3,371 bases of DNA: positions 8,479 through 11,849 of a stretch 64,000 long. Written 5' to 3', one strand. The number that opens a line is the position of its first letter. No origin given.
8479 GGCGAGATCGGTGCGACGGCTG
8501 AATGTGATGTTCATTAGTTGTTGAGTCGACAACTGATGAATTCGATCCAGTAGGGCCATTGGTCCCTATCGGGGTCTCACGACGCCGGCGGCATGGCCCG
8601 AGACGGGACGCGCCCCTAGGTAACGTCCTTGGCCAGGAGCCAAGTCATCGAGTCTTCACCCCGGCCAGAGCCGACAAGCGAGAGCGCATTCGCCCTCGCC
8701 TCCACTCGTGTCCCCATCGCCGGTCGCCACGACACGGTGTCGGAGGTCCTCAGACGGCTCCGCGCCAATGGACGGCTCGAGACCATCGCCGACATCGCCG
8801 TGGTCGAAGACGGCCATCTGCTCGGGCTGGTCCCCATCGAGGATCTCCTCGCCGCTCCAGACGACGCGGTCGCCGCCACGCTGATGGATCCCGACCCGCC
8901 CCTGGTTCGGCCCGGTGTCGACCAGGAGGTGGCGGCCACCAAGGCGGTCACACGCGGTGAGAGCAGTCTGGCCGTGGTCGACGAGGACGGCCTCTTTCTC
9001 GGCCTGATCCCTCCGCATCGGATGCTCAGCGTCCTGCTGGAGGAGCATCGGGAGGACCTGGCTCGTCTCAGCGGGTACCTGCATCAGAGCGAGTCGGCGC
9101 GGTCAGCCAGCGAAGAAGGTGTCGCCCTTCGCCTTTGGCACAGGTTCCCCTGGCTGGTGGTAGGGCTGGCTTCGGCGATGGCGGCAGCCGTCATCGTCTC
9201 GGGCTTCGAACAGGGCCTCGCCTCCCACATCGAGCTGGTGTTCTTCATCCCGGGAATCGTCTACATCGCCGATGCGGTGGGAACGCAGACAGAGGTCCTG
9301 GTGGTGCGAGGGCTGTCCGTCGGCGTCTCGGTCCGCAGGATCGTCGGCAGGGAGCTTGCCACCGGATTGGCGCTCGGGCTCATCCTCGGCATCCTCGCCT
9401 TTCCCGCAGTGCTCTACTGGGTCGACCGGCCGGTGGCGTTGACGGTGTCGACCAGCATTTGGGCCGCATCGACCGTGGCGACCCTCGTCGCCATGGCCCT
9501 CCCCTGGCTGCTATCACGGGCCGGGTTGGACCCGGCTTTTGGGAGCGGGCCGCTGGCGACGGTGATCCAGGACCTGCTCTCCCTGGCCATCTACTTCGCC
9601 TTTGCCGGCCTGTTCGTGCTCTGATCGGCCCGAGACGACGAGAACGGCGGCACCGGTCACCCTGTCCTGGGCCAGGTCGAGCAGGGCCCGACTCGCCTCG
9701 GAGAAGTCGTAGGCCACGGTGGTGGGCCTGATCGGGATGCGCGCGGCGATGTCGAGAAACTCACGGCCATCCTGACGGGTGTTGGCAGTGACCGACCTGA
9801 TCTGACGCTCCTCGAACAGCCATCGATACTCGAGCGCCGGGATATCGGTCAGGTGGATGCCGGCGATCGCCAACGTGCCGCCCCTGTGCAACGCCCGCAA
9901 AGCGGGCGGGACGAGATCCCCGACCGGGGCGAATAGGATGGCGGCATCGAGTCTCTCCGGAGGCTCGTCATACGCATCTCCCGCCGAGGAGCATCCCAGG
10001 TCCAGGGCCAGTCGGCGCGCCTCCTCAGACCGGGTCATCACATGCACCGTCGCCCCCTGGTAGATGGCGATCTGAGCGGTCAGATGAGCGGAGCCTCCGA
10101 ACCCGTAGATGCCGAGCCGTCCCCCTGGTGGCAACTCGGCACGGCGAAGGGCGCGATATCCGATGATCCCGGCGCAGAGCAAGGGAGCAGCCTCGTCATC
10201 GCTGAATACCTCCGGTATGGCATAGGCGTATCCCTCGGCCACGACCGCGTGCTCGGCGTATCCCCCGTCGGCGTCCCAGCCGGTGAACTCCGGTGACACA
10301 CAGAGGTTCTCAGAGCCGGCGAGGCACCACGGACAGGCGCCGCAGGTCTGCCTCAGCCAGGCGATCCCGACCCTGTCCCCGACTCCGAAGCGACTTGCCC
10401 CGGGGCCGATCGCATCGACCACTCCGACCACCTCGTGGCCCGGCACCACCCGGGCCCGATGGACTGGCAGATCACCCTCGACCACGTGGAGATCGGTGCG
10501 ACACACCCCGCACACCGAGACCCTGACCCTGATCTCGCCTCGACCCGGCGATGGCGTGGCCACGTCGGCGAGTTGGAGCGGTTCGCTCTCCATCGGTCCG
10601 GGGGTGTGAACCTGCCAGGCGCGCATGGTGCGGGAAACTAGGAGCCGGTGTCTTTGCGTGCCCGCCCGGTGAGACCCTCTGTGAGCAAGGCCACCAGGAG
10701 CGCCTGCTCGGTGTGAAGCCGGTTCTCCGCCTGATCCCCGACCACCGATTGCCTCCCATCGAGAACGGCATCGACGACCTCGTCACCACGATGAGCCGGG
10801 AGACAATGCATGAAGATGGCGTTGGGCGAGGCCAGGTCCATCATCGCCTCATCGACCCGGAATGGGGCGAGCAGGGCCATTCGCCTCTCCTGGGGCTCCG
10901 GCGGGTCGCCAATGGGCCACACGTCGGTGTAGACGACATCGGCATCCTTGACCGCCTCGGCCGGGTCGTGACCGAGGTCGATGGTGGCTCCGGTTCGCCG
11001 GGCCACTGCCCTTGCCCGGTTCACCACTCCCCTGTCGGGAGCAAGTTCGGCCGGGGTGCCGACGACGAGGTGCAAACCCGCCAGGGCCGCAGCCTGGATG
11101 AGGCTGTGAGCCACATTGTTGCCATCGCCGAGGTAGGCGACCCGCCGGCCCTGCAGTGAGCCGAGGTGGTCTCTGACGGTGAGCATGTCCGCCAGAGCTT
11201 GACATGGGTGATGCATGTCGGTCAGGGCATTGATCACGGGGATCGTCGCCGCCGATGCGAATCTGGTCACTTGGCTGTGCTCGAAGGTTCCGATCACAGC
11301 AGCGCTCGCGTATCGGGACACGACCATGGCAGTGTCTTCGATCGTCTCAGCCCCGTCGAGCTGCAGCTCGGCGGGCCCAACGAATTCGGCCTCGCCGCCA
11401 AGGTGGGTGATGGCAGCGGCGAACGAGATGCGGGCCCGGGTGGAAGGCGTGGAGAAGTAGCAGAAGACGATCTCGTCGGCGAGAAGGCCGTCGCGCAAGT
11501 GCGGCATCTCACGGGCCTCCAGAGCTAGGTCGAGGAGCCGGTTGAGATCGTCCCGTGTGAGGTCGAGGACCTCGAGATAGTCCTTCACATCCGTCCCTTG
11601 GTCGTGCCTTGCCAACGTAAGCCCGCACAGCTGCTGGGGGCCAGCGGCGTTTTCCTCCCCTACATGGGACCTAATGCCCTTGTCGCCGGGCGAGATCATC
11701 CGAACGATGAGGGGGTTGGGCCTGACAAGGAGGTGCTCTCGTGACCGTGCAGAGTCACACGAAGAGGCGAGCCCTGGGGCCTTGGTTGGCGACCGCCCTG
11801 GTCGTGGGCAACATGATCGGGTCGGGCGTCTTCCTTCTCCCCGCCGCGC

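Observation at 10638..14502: Deiminase-free arginine catabolic module: antiporter + ArcE-like enzyme + OTC-like, under a DosR-like box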

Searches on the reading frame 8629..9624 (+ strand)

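Call 3: search_protein_families(library=pfam, proteins=[window:8629-9624:+])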
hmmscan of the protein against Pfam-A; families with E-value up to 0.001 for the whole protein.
window:8629-9624:+ (331 aa): 2 families
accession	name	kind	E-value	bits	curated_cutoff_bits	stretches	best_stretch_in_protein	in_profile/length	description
PF01769.21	MgtE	-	6.6e-22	78.5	27.6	1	207-324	1-124/125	Divalent cation transporter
PF00571.33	CBS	-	8.6e-12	45.6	24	1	24-76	5-54/57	CBS domain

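Call 4: search_protein_families(library=ncbifam, proteins=[window:8629-9624:+])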
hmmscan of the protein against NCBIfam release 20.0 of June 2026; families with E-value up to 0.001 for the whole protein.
window:8629-9624:+ (331 aa): 1 family
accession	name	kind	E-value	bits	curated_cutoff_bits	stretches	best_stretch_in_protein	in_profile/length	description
TIGR00400.1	mgtE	equivalog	1.4e-40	139.5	232.75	1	32-329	145-446/450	magnesium transporter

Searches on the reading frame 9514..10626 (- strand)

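Call 3: search_protein_families(library=pfam, proteins=[window:9514-10626:-])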
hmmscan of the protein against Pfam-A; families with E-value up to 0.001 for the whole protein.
window:9514-10626:- (370 aa): 2 families
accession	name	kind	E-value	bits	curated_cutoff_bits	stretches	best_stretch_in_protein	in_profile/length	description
PF08240.17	ADH_N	-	5.6e-27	94.5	23.5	1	28-139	1-104/104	Alcohol dehydrogenase GroES-like domain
PF00107.32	ADH_zinc_N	-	5.2e-09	36.6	31.8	1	181-295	4-128/129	Zinc-binding dehydrogenase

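Call 4: search_protein_families(library=ncbifam, proteins=[window:9514-10626:-])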
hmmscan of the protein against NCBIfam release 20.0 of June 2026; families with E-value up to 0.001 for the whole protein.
window:9514-10626:- (370 aa): 22 families
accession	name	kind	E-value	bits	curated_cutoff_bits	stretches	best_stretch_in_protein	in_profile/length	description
TIGR02822.1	adh_fam_2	subfamily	4.6e-155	515.7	283.5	1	3-330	1-329/329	zinc-binding alcohol dehydrogenase family protein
NF047908.1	AldhRedAhr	equivalog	3.9e-50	170.6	470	1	14-323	13-327/335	NADPH-dependent aldehyde reductase Ahr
NF006940.0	PRK09422.1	equivalog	2.7e-46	158.1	344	1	26-329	21-333/338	alcohol dehydrogenase AdhP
NF010344.0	PRK13771.1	subfamily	5e-34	117.8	349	1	14-329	10-331/334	putative alcohol dehydrogenase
NF041172.1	AcrlCoa_red_Thmprot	equivalog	3.6e-29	101.7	500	1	17-325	13-328/334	acryloyl-CoA reductase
NF007489.0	PRK10083.1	equivalog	1.8e-28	99.5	376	1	16-211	11-206/339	Zn-dependent oxidoreductase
TIGR03989.1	Rxyl_3153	subfamily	7.7e-26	91.2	440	1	15-109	12-105/370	NDMA-dependent alcohol dehydrogenase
NF041097.1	keto_inos_dh_IolM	equivalog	3.6e-24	85.1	450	1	16-220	39-260/389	scyllo-inosose 3-dehydrogenase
NF003808.0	PRK05396.1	equivalog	3.6e-23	82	380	1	15-221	11-218/341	L-threonine 3-dehydrogenase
TIGR00692.1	tdh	equivalog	9.4e-23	80.8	458.35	1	17-219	11-214/340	L-threonine 3-dehydrogenase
TIGR03366.1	HpnZ_proposed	hypoth_equivalog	6.7e-22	78.1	328.1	1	27-256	3-253/315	putative phosphonate catabolism associated alcohol dehydrogenase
TIGR03451.1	mycoS_dep_FDH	equivalog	7.2e-19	67.8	512.9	1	14-193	11-202/358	S-(hydroxymethyl)mycothiol dehydrogenase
TIGR03201.1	dearomat_had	equivalog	8e-18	64.6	338.65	1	4-197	2-196/349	6-hydroxycyclohex-1-ene-1-carbonyl-CoA dehydrogenase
TIGR02824.1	quinone_pig3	subfamily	2.8e-17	62.7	296.8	2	7-86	5-85/325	putative NAD(P)H quinone oxidoreductase, PIG3 family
TIGR02818.1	adh_III_F_hyde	equivalog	7.8e-17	61.4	543.95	1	14-111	11-107/368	S-(hydroxymethyl)glutathione dehydrogenase/class III alcohol dehydrogenase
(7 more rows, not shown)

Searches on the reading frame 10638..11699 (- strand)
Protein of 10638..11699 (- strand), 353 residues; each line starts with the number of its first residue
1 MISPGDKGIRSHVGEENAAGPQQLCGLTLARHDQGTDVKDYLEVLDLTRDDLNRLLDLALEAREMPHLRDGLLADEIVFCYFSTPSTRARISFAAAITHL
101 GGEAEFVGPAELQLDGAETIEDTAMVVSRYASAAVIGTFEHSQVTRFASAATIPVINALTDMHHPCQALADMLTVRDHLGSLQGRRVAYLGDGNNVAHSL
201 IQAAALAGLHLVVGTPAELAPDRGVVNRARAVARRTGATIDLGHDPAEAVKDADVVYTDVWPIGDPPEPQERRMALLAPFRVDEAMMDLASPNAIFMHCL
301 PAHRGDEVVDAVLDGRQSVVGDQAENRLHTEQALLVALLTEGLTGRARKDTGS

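Call 3: search_protein_families(library=pfam, proteins=[window:10638-11699:-])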
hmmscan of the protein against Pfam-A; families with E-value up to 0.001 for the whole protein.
window:10638-11699:- (353 aa): 2 families
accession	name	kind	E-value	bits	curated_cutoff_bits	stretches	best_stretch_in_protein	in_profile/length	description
PF00185.30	OTCace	-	1.4e-51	175.1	29.4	1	183-337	1-156/157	Aspartate/ornithine carbamoyltransferase, Asp/Orn binding domain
PF02729.26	OTCace_N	-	6.5e-37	127.3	29.9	1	39-176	1-147/148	Aspartate/ornithine carbamoyltransferase, carbamoyl-P binding domain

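Call 4: search_protein_families(library=ncbifam, proteins=[window:10638-11699:-])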
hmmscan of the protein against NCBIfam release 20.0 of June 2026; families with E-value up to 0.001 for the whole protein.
window:10638-11699:- (353 aa): 16 families
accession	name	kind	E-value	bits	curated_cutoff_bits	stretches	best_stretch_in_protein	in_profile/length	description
NF001986.0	PRK00779.1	subfamily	1.5e-104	349.4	306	1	37-340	4-305/307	ornithine carbamoyltransferase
TIGR00658.1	orni_carb_tr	equivalog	1e-98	330.3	280.85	1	39-339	1-303/304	ornithine carbamoyltransferase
NF011380.0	PRK14805.1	equivalog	2.7e-79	266.4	421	1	39-340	2-301/302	ornithine carbamoyltransferase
TIGR04384.1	putr_carbamoyl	exception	2.1e-77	260.5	500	1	40-342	1-310/330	putrescine carbamoyltransferase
NF003286.0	PRK04284.1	subfamily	1e-65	222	515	1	39-340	7-331/332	ornithine carbamoyltransferase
NF009213.0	PRK12562.1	subfamily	3e-51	174.7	559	2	39-306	7-281/334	ornithine carbamoyltransferase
NF003384.0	PRK04523.1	equivalog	4.8e-45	154.1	288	1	37-339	2-333/336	N-acetylornithine carbamoyltransferase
NF002470.0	PRK01713.1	equivalog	1.6e-43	149.4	545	1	46-304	15-279/334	ornithine carbamoyltransferase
NF011379.0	PRK14804.1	equivalog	1.2e-40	139.6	373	1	37-339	5-309/311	ornithine carbamoyltransferase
NF002032.1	PRK00856.1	equivalog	3.9e-38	131.3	263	1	40-338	2-296/297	aspartate carbamoyltransferase catalytic subunit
TIGR00670.1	asp_carb_tr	equivalog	1.8e-36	125.8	236.95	1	41-339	3-303/304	aspartate carbamoyltransferase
NF008853.0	PRK11891.1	equivalog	1.8e-25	89.4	560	1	43-313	93-369/430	aspartate carbamoyltransferase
NF006046.0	PRK08192.1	equivalog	4.7e-23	82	512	1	41-306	9-281/339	aspartate carbamoyltransferase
NF005538.0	PRK07200.1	equivalog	2.7e-18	66.2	453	2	155-262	156-273/396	knotted carbamoyltransferase YgeW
TIGR03316.1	ygeW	equivalog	4e-16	58.9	500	1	39-262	19-270/391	knotted carbamoyltransferase YgeW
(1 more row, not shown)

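Call 19: search_solved_structures(query=window:10638-11699:-, max_evalue=1e-20, show_alignments=3)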
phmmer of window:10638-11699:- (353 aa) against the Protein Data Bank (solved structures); distinct sequences matched with E-value up to 1e-20: 43.
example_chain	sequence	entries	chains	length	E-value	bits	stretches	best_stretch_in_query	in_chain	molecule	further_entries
1a1s_A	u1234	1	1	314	9.7e-80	271.4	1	71-339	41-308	ORNITHINE CARBAMOYLTRANSFERASE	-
1pvv_A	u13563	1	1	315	9.8e-80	271.4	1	71-339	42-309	Ornithine carbamoyltransferase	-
4nf2_A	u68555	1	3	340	1.2e-78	267.8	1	37-339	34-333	Ornithine carbamoyltransferase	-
4ep1_A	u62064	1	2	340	1.6e-78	267.4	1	37-339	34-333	Ornithine carbamoyltransferase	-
3gd5_A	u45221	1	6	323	2.6e-73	250.3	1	40-339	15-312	Ornithine carbamoyltransferase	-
7nnf_A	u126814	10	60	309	2.5e-68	233.9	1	37-340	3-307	Ornithine carbamoyltransferase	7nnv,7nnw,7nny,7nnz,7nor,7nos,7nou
2i6u_A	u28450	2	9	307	4.8e-68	233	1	40-340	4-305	Ornithine carbamoyltransferase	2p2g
4oh7_A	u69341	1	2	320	5.5e-67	229.5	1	38-340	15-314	Ornithine carbamoyltransferase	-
8qeu_A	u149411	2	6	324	3.9e-66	226.7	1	36-339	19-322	Ornithine transcarbamylase, chloroplastic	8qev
4f2g_A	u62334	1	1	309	2.2e-64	221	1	38-340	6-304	Ornithine carbamoyltransferase 1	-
7x99_A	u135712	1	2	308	2.2e-64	220.9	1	38-341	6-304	ornithine carbamoyltransferase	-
1vlv_A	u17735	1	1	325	4.4e-61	210.1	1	40-339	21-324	Ornithine carbamoyltransferase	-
2ef0_A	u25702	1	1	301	2.9e-59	204.1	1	39-339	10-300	Ornithine carbamoyltransferase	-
3txx_A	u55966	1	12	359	3.9e-53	184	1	39-340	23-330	Putrescine carbamoyltransferase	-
3tpf_A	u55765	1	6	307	4.5e-53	183.8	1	39-338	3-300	Ornithine carbamoyltransferase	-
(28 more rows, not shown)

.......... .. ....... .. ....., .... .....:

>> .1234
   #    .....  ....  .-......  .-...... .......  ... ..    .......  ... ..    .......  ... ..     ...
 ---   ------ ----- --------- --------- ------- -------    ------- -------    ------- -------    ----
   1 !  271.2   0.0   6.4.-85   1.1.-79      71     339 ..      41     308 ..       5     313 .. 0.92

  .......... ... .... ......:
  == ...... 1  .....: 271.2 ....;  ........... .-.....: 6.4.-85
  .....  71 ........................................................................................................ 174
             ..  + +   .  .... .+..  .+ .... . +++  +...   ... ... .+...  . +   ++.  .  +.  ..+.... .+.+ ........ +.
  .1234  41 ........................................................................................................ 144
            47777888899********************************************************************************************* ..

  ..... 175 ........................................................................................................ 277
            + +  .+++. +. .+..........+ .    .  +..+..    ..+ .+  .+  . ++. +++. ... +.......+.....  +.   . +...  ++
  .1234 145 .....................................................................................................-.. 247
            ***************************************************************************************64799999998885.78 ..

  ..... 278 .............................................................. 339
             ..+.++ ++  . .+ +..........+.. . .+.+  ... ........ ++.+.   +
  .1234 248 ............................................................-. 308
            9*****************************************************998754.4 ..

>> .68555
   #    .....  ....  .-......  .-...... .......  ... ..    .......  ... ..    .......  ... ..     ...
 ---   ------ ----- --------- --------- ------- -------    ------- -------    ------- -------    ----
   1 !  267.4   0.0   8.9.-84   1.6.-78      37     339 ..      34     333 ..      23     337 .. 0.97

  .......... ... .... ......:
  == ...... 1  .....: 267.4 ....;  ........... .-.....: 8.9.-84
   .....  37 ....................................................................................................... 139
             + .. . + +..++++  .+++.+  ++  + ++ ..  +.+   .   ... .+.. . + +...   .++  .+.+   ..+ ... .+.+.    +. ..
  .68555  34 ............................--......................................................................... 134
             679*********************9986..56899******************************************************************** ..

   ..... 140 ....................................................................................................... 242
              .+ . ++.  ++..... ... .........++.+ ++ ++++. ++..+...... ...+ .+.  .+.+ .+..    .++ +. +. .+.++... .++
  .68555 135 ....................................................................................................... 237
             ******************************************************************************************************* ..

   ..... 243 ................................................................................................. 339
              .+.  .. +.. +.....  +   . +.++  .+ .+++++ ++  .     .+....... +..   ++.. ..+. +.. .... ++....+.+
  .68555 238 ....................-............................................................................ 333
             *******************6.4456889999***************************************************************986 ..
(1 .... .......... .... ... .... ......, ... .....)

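Call 47: find_homologous_proteins(query=window:10638-11588:-)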
Query window:10638-11588:- (316 aa): 7995 proteins with E <= 0.001 among 8000 candidates; the best 120 are listed.
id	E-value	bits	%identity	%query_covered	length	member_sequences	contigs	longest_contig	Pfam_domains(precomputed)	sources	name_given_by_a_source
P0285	8.0e-200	680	99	100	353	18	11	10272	PF00185.31,PF02729.27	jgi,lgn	jgi:ornithine carbamoyltransferase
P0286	7.6e-156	536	81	98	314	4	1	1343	PF00185.31,PF02729.27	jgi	jgi:ornithine carbamoyltransferase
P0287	1.1e-146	506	76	98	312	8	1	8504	PF00185.31,PF02729.27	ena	-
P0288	4.3e-144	497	75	98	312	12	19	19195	PF00185.31,PF02729.27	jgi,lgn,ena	jgi:ornithine carbamoyltransferase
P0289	5.2e-135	468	78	86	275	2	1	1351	PF00185.31,PF02729.27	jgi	-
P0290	9.3e-134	463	69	98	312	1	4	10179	PF00185.31,PF02729.27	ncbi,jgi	ncbi:MAG TPA: ornithine carbamoyltransferase [Acidimicrobiia bacterium]|jgi:ornithine carbamoyltrans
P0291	1.6e-133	463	70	98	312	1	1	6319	PF00185.31,PF02729.27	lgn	-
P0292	1.8e-132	459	68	97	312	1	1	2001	PF00185.31,PF02729.27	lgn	-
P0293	5.0e-130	451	69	98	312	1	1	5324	PF00185.31,PF02729.27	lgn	-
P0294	5.7e-125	435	66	98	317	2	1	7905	PF00185.31,PF02729.27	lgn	-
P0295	3.6e-124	432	66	98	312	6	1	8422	PF00185.31,PF02729.27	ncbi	-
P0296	6.8e-122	425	66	98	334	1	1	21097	PF00185.31,PF02729.27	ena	-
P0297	9.1e-122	424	66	97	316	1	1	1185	PF00185.31,PF02729.27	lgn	-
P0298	9.1e-122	424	67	96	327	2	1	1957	PF00185.31,PF02729.27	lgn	-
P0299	5.1e-121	422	67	92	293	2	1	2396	PF00185.31,PF02729.27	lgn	-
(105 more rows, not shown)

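Call 59: search_protein_families(library=ncbifam, proteins=[window:10638-11588:-], max_evalue=1e-10)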
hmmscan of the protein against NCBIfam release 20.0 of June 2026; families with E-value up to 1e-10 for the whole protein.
window:10638-11588:- (316 aa): 16 families
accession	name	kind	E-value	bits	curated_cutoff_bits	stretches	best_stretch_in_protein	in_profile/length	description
NF001986.0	PRK00779.1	subfamily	1.9e-104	349.1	306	1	1-303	5-305/307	ornithine carbamoyltransferase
TIGR00658.1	orni_carb_tr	equivalog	7e-99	330.8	280.85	1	2-302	1-303/304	ornithine carbamoyltransferase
NF011380.0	PRK14805.1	equivalog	7.5e-80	268.2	421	1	1-303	1-301/302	ornithine carbamoyltransferase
TIGR04384.1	putr_carbamoyl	exception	1.4e-77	261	500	1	3-305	1-310/330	putrescine carbamoyltransferase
NF003286.0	PRK04284.1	subfamily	8.7e-66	222.3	515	1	2-303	7-331/332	ornithine carbamoyltransferase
NF009213.0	PRK12562.1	subfamily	2.4e-51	175.1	559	1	2-303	7-333/334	ornithine carbamoyltransferase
NF003384.0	PRK04523.1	equivalog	3.4e-45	154.6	288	1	1-302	3-333/336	N-acetylornithine carbamoyltransferase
NF002470.0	PRK01713.1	equivalog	1.3e-43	149.7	545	1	13-267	19-279/334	ornithine carbamoyltransferase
NF011379.0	PRK14804.1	equivalog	3.2e-40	138.2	373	1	8-302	13-309/311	ornithine carbamoyltransferase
NF002032.1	PRK00856.1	equivalog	2.5e-38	131.9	263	1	3-301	2-296/297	aspartate carbamoyltransferase catalytic subunit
TIGR00670.1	asp_carb_tr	equivalog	1.2e-36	126.4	236.95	1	4-302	3-303/304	aspartate carbamoyltransferase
NF008853.0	PRK11891.1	equivalog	2e-25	89.3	560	1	34-276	123-369/430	aspartate carbamoyltransferase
NF006046.0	PRK08192.1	equivalog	4.3e-23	82.1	512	1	5-269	10-281/339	aspartate carbamoyltransferase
NF005538.0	PRK07200.1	equivalog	2.4e-18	66.4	453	0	118-225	156-273/396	knotted carbamoyltransferase YgeW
TIGR03316.1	ygeW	equivalog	3.1e-16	59.3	500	0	118-224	153-269/391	knotted carbamoyltransferase YgeW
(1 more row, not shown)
